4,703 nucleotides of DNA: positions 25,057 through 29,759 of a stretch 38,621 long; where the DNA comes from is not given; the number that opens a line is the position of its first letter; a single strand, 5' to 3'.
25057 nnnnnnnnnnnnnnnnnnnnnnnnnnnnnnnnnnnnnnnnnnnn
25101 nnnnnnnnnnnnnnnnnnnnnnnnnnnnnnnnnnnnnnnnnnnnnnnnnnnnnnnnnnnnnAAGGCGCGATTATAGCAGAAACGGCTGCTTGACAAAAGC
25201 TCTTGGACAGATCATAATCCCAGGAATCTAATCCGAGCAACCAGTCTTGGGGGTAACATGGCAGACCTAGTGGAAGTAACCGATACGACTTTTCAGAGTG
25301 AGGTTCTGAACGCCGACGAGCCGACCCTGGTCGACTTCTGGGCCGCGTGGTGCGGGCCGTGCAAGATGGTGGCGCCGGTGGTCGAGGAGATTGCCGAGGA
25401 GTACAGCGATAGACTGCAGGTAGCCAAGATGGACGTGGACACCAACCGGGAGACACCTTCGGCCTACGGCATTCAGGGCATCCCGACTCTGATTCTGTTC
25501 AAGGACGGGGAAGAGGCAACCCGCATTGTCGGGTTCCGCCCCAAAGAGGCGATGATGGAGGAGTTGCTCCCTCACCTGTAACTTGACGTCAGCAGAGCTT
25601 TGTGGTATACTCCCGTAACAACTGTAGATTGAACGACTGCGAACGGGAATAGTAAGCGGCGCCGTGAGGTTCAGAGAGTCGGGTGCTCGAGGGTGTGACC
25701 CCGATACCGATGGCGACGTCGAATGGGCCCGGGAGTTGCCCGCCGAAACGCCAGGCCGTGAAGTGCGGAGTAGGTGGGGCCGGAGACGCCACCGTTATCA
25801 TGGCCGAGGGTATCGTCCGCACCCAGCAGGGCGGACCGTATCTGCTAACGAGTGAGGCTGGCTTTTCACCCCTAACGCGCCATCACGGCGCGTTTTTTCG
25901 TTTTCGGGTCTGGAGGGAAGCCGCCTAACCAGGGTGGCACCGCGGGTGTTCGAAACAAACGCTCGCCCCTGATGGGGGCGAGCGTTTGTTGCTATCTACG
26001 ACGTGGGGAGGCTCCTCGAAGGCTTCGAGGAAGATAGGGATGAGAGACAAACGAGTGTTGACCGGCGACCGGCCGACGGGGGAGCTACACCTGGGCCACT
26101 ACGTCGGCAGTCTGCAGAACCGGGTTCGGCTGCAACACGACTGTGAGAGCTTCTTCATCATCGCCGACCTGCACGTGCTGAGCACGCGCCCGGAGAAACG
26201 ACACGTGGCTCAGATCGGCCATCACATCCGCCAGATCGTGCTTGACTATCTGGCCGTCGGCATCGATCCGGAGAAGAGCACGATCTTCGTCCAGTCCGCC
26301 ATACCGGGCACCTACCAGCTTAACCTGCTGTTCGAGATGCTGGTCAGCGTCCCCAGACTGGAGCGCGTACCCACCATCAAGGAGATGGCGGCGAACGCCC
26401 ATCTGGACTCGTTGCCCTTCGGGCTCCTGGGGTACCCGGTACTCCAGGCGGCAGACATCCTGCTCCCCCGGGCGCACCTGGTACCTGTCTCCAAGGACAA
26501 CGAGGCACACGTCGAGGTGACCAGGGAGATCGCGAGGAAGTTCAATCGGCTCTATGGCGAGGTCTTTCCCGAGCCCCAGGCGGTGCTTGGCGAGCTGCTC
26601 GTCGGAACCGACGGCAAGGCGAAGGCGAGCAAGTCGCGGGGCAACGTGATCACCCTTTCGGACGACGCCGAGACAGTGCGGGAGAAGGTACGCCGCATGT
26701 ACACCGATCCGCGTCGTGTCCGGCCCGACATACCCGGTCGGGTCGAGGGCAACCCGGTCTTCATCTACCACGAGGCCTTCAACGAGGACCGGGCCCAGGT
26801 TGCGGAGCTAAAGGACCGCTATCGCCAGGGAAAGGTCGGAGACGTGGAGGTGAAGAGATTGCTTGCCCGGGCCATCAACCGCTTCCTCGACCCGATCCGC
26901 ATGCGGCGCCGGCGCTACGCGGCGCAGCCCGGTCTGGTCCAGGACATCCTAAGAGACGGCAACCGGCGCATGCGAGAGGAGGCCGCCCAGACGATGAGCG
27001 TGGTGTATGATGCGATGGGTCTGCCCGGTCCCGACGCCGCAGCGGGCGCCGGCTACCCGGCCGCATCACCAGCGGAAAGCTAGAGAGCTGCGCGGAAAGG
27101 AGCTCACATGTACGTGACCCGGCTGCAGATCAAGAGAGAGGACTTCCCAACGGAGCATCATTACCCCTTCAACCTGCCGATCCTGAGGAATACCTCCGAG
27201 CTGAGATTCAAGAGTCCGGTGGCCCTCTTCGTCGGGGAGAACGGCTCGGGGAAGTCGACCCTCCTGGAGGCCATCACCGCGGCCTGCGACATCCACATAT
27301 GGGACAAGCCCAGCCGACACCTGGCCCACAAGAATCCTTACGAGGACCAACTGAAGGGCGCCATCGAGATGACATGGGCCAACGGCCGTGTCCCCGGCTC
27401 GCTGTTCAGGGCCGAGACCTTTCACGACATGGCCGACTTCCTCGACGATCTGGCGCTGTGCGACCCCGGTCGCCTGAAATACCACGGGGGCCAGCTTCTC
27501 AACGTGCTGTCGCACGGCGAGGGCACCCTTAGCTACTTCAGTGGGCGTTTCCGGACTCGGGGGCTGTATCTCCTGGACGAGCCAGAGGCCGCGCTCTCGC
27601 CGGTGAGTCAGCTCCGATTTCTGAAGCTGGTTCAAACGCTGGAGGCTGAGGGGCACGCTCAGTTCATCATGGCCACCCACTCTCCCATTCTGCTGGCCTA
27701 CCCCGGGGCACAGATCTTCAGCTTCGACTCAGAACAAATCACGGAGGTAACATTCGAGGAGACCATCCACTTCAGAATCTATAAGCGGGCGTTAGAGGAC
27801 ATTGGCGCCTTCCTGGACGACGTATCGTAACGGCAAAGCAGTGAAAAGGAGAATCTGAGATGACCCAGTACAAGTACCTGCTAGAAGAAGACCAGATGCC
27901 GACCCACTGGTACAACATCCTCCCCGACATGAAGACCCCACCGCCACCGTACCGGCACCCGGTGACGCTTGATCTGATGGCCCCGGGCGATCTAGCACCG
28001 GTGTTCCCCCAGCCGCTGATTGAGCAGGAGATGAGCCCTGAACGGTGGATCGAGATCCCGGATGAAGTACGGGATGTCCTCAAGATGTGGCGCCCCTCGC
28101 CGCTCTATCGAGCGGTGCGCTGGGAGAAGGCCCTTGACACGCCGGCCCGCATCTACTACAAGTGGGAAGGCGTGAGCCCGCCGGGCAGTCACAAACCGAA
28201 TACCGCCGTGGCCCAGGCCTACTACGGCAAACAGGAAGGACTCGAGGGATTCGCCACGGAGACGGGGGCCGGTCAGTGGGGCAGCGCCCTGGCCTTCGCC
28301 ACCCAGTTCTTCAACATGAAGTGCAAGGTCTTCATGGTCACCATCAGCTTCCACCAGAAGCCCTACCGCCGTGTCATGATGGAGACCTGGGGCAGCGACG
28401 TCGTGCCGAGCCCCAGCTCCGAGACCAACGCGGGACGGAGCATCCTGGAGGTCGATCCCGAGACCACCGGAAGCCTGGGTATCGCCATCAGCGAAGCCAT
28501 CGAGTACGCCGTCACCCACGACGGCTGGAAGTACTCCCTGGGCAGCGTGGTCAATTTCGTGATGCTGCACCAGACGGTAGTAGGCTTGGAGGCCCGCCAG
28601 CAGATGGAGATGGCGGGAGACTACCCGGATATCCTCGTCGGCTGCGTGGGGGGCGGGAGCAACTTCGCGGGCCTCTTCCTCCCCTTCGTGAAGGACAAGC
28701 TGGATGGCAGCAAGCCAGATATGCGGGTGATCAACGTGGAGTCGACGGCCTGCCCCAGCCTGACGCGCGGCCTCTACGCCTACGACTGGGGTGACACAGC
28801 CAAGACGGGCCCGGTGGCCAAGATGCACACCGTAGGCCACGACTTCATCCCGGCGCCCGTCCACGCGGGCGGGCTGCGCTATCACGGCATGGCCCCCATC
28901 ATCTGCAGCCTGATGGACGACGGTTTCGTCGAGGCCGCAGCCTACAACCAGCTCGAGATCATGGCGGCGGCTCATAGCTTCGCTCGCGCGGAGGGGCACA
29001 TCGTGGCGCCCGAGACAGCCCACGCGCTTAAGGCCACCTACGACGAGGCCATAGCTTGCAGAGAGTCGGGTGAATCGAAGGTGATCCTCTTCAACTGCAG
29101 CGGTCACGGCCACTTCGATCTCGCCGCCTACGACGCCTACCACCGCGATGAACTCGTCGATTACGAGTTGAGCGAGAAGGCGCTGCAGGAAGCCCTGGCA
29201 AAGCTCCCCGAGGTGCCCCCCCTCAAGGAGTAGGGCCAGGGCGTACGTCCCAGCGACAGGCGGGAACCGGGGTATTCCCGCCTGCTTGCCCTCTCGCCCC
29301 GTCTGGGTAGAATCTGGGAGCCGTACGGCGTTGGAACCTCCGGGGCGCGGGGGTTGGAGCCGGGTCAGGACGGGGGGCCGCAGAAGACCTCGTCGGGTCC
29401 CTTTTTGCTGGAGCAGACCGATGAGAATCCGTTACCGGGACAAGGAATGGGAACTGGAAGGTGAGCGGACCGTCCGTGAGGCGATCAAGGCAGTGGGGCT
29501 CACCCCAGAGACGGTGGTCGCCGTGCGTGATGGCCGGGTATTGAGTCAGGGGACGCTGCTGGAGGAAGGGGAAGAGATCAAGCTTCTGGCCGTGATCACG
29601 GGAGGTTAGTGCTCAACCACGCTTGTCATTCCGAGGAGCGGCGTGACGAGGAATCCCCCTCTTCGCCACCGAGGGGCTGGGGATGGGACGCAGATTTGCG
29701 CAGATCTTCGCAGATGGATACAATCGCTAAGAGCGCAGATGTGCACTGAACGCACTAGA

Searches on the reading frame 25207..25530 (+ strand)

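Call 71: search_protein_families(library=pfam, proteins=[window:25207-25530:+], max_evalue=0.001)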
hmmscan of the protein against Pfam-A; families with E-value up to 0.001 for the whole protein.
window:25207-25530:+ (108 aa): 6 families
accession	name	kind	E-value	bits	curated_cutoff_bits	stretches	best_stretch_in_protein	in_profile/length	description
PF00085.26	Thioredoxin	-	6.7e-32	110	23.5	1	22-106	3-87/103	Thioredoxin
PF13098.12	Thioredoxin_2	-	3.8e-07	30.8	27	1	38-107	6-91/104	Thioredoxin-like domain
PF13905.12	Thioredoxin_8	-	3.9e-07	30.8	27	1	38-81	2-47/94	Thioredoxin-like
PF14595.12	Thioredoxin_9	-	1.6e-05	25.3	25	1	22-101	26-107/129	Thioredoxin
PF08534.16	Redoxin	-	0.0003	21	26.6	0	27-69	19-61/148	Redoxin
PF13728.12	TraF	-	0.00047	20.5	23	1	36-105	128-206/224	F plasmid transfer operon protein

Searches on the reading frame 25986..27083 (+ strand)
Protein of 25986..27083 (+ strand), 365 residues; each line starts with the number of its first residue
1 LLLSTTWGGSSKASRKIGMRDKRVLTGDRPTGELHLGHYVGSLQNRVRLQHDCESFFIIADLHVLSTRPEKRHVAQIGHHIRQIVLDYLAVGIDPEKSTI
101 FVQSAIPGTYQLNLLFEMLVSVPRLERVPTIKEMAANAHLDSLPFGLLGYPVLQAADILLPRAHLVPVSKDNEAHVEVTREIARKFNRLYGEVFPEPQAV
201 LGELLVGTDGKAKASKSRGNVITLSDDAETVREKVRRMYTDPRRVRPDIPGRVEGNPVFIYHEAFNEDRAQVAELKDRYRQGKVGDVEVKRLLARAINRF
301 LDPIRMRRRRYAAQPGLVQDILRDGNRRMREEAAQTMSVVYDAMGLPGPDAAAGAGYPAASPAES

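Call 8: search_protein_families(library=pfam, proteins=[window:25986-27083:+], max_evalue=0.001)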
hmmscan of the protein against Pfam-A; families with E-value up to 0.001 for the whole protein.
window:25986-27083:+ (365 aa): 1 family
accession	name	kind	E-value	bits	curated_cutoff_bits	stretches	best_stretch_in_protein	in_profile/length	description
PF00579.31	tRNA-synt_1b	-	5.6e-74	249.5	21.1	1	21-301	5-291/292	tRNA synthetases class I (W and Y)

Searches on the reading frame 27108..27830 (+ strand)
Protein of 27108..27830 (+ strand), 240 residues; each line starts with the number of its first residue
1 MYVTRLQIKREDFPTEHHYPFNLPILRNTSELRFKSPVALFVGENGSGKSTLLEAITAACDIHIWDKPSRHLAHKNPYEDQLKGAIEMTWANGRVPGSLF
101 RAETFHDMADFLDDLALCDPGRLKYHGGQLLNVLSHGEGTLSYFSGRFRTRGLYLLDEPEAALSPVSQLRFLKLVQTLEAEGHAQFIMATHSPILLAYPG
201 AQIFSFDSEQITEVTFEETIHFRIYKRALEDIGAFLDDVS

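Call 8: search_protein_families(library=pfam, proteins=[window:27108-27830:+], max_evalue=0.001)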
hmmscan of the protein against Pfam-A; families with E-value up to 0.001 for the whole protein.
window:27108-27830:+ (240 aa): 7 families
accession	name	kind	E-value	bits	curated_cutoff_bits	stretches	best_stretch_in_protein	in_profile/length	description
PF13304.12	AAA_21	-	5.4e-15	56.7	27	2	124-196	226-303/304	AAA domain, putative AbiEii toxin, Type IV TA system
PF13175.12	AAA_15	-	7.4e-13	49.3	32.1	2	152-195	330-373/374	AAA ATPase domain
PF13476.12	AAA_23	-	2e-09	38.8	27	1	27-60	11-43/201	AAA domain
PF02463.25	SMC_N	-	3.3e-09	36.9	40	1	28-57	16-45/220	RecF/RecN/SMC N terminal domain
PF13555.12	AAA_29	-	1.2e-05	25.4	27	1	33-58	18-44/61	P-loop containing region of AAA domain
PF00005.33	ABC_tran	-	6.4e-05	24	25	1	38-60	13-35/137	ABC transporter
PF09818.15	ABC_ATPase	-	0.00051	19.6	23.2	1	14-65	57-108/283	P-loop domain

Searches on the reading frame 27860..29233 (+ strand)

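Call 8: search_protein_families(library=pfam, proteins=[window:27860-29233:+], max_evalue=0.001)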
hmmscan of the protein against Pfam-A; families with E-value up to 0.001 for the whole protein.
window:27860-29233:+ (457 aa): 1 family
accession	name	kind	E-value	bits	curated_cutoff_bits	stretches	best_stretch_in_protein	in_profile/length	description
PF00291.31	PALP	-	1.9e-34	119.8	35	1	77-415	5-295/295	Pyridoxal-phosphate dependent enzyme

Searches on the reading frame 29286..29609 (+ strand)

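Call 8: search_protein_families(library=pfam, proteins=[window:29286-29609:+], max_evalue=0.001)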
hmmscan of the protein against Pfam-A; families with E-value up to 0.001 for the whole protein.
window:29286-29609:+ (107 aa): 1 family
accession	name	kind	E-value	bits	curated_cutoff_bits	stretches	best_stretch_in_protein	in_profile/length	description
PF02597.26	ThiS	-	8.8e-07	29.8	22.5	1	52-107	13-76/76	ThiS family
